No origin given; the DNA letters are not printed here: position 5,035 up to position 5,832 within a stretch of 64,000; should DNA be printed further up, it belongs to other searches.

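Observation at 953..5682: Shared tandem ~75-aa C-terminal domain pair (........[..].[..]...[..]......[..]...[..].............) on two adjacent giant secreted proteins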

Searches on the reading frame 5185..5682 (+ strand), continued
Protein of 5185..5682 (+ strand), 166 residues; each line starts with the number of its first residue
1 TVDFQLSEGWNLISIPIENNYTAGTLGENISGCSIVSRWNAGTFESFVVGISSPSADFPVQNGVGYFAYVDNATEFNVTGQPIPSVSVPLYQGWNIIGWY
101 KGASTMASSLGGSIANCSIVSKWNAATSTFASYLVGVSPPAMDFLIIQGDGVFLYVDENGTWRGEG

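Call 64: find_encoding_contigs(protein=P0001, flank=10000, max_places=3)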
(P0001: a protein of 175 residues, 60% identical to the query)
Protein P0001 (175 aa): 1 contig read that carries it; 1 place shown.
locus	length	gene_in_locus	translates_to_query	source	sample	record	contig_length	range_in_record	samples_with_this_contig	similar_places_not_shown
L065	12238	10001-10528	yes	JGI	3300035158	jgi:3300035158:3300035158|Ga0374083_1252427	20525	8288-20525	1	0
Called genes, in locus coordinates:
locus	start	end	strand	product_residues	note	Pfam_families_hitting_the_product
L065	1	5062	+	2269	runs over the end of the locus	PF00989:PAS, PF08448:PAS_4, PF13426:PAS_9, PF00989:PAS, PF08447:PAS_3, PF08448:PAS_4, PF13426:PAS_9, PF00989:PAS, +59 more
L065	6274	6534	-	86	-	-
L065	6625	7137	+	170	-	PF01467:CTP_transf_like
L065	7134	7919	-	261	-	PF04055:Radical_SAM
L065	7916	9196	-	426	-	PF04894:Nre_N, PF04895:Nre_C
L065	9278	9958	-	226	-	PF17957:Big_7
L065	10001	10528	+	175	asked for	-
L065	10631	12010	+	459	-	PF00501:AMP-binding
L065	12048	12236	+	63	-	?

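Call 75: search_dna_similar(query=window:5185-5682:+, collection=phages, mode=protein, max_evalue=0.01, max_rows=10)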
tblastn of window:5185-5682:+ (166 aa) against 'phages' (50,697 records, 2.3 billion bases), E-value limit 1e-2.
No match.
